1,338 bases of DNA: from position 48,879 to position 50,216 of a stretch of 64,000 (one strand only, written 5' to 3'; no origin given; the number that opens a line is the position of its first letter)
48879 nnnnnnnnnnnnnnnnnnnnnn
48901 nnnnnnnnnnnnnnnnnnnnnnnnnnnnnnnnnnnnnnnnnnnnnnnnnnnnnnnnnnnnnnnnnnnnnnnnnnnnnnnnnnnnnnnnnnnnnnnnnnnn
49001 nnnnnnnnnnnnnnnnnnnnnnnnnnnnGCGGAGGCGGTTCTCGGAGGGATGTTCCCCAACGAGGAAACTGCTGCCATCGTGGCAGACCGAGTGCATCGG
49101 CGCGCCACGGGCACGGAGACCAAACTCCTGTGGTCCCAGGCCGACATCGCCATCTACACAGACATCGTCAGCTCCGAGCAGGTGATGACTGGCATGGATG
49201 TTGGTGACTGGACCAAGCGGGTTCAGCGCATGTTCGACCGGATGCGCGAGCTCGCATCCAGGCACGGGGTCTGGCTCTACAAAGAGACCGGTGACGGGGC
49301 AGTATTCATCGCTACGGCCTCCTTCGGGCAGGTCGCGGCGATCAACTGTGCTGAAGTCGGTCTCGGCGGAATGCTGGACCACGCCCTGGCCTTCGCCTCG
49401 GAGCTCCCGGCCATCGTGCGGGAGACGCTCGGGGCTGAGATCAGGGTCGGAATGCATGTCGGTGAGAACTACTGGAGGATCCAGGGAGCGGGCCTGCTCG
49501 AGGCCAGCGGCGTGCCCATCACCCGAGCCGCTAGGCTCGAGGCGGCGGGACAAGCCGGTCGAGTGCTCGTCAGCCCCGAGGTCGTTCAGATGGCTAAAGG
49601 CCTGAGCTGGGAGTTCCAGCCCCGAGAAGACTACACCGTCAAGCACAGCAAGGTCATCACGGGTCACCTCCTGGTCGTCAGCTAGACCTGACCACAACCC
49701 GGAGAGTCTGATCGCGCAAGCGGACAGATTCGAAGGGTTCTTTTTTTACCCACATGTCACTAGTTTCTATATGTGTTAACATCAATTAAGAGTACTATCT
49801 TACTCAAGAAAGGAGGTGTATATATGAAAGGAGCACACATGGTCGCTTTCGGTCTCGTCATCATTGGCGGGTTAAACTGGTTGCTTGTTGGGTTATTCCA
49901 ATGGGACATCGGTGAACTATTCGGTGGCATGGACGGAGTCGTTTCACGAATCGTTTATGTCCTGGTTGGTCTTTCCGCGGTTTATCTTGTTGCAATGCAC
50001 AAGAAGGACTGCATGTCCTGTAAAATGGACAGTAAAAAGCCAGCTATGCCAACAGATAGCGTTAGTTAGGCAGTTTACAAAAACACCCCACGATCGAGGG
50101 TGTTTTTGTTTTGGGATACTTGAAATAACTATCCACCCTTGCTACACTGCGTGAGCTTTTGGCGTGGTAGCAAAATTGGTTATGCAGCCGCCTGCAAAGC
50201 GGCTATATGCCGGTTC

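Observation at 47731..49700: High-GC gene encoding a class III nucleotidyl cyclase fused to a ~400-aa domain of unknown function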

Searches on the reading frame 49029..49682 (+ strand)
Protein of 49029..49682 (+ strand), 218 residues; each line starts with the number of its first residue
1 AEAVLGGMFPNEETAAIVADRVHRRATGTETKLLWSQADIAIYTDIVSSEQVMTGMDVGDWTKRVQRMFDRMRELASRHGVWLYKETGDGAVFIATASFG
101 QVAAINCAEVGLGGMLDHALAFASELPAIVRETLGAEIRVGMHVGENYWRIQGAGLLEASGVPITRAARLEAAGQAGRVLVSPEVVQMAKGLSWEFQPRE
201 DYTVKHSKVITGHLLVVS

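Call 12: find_homologous_proteins(query=window:49029-49682:+, max_evalue=0.001)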
Query window:49029-49682:+: 1226 candidates shared short words with the query, none scored E <= 0.001.

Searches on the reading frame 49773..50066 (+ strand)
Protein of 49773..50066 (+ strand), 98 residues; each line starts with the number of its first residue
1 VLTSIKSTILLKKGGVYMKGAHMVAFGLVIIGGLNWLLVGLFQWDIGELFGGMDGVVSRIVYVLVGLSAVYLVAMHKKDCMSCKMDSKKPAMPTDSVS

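Call 3: search_protein_families(library=pfam, proteins=[window:49773-50066:+], max_evalue=0.1)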
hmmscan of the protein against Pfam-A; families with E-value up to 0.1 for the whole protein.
window:49773-50066:+ (98 aa): 1 family
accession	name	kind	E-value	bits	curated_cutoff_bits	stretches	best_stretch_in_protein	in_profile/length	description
PF04070.17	DUF378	-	1.9e-18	66.5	25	1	22-75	4-58/60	Domain of unknown function (DUF378)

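Call 6: search_protein_families(library=padloc, proteins=[window:49773-50066:+], max_evalue=0.1)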
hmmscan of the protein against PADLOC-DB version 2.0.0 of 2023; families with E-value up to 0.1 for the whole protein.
window:49773-50066:+ (98 aa): 0 families
